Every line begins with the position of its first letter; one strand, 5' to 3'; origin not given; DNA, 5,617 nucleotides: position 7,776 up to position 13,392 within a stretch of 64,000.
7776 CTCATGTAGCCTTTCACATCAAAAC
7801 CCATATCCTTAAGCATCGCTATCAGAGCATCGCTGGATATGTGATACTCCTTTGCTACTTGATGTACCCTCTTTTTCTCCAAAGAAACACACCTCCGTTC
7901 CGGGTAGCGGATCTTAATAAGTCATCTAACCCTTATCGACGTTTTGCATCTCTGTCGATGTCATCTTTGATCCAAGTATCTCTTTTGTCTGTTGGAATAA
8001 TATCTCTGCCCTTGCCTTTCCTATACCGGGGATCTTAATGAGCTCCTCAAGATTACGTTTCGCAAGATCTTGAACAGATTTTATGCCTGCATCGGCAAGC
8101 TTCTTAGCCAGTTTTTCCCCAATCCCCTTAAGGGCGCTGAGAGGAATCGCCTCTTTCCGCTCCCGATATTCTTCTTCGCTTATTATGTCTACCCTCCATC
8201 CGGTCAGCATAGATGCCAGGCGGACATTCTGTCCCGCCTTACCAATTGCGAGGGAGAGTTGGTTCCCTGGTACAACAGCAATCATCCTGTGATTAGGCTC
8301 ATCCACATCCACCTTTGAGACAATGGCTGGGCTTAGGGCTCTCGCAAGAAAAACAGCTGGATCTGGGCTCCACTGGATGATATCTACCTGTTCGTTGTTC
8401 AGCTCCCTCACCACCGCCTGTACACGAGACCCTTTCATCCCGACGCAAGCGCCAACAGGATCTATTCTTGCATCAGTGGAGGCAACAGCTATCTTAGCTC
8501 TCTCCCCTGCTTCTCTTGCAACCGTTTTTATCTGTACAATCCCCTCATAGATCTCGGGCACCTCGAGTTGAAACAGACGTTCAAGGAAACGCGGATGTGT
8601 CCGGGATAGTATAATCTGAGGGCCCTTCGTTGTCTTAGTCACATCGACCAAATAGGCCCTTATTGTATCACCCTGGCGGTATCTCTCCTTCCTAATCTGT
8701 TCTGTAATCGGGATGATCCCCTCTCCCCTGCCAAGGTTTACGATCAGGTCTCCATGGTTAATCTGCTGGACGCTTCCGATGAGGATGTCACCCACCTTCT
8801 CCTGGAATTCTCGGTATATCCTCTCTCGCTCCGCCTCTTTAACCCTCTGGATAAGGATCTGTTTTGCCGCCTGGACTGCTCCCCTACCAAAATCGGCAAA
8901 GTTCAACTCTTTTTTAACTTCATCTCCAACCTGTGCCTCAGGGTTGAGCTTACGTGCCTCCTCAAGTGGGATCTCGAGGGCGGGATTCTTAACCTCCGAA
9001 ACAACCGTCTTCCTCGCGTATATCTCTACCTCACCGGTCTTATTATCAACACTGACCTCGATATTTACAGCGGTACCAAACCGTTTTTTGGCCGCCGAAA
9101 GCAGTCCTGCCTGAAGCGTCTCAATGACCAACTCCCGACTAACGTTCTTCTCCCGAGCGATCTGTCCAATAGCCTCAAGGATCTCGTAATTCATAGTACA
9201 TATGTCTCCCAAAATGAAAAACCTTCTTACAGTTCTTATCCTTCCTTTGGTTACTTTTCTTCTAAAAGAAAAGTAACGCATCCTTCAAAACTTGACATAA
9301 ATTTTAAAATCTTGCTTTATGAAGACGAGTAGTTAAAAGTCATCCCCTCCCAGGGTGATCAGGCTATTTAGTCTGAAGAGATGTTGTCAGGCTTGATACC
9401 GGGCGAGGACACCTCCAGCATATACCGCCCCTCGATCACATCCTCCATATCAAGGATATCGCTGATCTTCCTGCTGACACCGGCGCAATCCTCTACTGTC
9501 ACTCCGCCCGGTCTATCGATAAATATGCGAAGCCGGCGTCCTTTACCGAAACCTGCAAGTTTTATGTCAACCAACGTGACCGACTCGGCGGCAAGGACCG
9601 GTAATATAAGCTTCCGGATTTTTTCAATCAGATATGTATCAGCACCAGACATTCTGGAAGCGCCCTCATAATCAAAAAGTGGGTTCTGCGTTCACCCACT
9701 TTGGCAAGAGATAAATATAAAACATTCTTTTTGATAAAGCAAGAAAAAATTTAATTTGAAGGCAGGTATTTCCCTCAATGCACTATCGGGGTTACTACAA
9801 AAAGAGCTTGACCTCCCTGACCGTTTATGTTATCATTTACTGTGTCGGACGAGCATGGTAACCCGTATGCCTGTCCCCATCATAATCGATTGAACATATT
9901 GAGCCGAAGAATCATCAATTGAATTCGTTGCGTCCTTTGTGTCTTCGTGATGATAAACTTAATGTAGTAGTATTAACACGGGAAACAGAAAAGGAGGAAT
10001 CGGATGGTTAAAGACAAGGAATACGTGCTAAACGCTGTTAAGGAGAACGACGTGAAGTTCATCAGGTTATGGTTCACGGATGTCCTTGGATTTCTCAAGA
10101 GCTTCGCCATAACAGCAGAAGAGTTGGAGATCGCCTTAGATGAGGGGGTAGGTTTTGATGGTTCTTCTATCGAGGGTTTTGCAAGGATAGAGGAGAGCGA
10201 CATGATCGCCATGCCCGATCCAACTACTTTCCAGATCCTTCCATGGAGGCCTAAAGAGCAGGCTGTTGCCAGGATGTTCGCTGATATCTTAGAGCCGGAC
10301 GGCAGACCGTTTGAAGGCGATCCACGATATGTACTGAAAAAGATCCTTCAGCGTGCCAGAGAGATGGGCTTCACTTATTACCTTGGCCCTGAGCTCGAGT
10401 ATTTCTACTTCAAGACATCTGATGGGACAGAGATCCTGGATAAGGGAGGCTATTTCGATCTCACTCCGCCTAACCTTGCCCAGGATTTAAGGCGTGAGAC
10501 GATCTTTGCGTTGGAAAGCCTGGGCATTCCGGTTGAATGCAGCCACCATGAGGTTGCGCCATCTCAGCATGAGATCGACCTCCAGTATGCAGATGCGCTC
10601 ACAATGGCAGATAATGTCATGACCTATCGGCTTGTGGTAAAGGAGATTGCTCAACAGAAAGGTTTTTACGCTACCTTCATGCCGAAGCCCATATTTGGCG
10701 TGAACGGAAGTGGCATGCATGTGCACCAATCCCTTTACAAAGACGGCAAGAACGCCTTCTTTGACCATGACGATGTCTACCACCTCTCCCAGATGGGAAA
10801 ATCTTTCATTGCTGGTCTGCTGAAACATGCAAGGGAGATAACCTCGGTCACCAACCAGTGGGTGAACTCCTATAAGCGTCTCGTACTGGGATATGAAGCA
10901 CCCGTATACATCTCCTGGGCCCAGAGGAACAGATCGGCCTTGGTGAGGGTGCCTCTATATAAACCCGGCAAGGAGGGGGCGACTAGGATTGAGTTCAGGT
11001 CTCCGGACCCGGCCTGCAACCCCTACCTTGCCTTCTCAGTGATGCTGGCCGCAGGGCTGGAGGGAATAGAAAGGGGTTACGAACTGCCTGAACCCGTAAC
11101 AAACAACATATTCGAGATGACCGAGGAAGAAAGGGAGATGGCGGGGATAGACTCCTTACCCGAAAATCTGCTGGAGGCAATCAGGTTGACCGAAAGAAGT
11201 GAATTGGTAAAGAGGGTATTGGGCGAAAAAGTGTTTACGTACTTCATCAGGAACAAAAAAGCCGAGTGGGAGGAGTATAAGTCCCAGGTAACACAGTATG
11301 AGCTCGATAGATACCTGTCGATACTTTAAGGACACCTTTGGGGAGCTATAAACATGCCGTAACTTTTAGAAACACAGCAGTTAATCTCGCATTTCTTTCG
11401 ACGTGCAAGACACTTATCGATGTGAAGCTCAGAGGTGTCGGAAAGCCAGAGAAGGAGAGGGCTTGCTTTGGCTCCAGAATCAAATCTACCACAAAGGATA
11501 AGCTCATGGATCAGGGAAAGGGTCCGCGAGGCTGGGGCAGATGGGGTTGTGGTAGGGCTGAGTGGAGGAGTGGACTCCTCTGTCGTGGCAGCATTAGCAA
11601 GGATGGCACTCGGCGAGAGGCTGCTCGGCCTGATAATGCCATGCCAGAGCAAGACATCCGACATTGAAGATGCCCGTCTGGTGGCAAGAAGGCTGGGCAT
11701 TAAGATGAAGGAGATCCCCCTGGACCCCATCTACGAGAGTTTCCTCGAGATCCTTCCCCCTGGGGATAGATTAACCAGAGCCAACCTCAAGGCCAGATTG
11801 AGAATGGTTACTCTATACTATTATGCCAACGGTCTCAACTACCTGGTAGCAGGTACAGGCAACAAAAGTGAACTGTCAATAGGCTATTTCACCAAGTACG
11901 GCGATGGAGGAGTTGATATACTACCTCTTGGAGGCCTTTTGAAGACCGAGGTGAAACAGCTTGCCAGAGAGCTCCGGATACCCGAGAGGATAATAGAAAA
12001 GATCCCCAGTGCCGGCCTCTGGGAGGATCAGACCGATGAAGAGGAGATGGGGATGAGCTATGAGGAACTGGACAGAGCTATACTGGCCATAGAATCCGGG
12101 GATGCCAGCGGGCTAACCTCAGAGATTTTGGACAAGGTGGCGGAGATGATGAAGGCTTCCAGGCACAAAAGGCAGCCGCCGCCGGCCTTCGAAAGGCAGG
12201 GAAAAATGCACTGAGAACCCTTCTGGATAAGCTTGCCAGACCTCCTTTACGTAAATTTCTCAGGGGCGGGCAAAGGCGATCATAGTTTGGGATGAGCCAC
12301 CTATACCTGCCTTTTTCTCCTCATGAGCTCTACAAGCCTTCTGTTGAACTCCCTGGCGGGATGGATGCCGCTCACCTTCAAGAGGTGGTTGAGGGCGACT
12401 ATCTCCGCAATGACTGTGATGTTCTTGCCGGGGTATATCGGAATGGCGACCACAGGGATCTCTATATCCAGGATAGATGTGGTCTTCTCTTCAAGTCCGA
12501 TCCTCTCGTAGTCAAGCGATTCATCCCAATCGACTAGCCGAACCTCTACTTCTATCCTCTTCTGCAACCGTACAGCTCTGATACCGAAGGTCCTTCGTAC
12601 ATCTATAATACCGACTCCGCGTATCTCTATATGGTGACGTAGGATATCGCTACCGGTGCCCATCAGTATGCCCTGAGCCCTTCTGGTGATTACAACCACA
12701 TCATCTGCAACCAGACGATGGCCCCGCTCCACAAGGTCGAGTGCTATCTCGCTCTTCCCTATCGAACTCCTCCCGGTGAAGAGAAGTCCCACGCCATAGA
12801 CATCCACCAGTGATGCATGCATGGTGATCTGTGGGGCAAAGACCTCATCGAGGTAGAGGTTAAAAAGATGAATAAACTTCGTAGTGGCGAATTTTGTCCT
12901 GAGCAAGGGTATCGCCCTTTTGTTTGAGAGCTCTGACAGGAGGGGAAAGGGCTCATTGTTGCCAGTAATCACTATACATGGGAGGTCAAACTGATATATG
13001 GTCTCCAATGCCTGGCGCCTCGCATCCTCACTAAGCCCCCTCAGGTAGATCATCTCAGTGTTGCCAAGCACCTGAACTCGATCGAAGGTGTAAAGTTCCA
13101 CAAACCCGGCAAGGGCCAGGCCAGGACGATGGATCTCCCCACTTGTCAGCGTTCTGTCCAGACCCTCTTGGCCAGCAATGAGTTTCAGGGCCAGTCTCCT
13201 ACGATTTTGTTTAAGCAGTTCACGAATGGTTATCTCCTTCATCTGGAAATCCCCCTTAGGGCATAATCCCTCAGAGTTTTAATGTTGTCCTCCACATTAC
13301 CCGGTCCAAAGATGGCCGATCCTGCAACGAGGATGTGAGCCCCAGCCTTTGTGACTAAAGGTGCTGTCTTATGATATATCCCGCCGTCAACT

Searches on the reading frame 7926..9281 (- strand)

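Call 54: search_protein_families(library=pfam, proteins=[window:7926-9281:-], max_evalue=0.00001)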
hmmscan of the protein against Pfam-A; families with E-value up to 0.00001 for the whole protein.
window:7926-9281:- (451 aa): 6 families
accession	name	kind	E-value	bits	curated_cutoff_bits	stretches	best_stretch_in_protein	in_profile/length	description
PF08529.16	NusA_N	-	4.8e-42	143.4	23.8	1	33-153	1-119/119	NusA N-terminal domain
PF13184.12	KH_5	-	5.1e-30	103.9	27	1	258-325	1-68/69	NusA-like KH domain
PF14520.12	HHH_5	-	2.4e-13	50.8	27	1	381-426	4-49/57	Helix-hairpin-helix domain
PF00575.29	S1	-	9.7e-08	32.7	22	1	162-222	3-70/74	S1 RNA binding domain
PF00633.29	HHH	-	2.1e-07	30.9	24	0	403-426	2-25/30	Helix-hairpin-helix motif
PF23095.1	KH_NusA_C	-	7.6e-06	26.3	34.2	0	340-365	8-33/59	Transcription termination/antitermination protein NusA, KH domain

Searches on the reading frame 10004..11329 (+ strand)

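Call 54: search_protein_families(library=pfam, proteins=[window:10004-11329:+], max_evalue=0.00001)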
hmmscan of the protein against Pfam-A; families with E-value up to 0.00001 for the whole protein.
window:10004-11329:+ (441 aa): 2 families
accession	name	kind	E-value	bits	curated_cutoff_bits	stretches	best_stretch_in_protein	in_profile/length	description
PF00120.29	Gln-synt_C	-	1e-132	442.8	24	1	105-437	2-344/344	Glutamine synthetase, catalytic domain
PF03951.24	Gln-synt_N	-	6.8e-31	106.2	33.4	1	16-98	1-82/82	Glutamine synthetase, beta-Grasp domain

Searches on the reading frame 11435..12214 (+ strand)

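Call 54: search_protein_families(library=pfam, proteins=[window:11435-12214:+], max_evalue=0.00001)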
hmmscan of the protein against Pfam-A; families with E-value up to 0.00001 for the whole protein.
window:11435-12214:+ (259 aa): 3 families
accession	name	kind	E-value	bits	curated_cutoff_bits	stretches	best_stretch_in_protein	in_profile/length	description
PF02540.23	NAD_synthase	-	4.3e-81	272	21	1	20-249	3-242/242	NAD synthase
PF03054.22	tRNA_Me_trans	-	6.6e-09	36.2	20.6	1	38-100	3-76/202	tRNA methyl transferase HUP domain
PF00733.27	Asn_synthase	-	5.1e-06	26.8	21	1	38-97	20-80/354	Asparagine synthase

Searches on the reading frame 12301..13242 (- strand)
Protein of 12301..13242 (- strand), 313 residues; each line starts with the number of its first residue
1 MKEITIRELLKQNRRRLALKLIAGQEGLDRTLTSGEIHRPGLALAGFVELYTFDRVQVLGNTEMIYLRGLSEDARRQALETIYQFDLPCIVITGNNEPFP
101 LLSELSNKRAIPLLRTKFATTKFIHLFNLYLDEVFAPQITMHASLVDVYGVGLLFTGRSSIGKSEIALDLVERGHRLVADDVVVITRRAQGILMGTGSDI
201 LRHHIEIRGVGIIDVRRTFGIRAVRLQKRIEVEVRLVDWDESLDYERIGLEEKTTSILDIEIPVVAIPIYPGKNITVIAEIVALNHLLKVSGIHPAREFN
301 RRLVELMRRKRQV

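Call 54: search_protein_families(library=pfam, proteins=[window:12301-13242:-], max_evalue=0.00001)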
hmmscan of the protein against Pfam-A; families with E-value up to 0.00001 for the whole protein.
window:12301-13242:- (313 aa): 2 families
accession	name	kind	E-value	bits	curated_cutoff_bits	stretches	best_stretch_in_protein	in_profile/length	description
PF07475.17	Hpr_kinase_C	-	1.2e-61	207.6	33.3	1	135-302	3-170/171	HPr Serine kinase C-terminal domain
PF02603.21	Hpr_kinase_N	-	5.6e-34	117.3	24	1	4-131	1-125/125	HPr Serine kinase N terminus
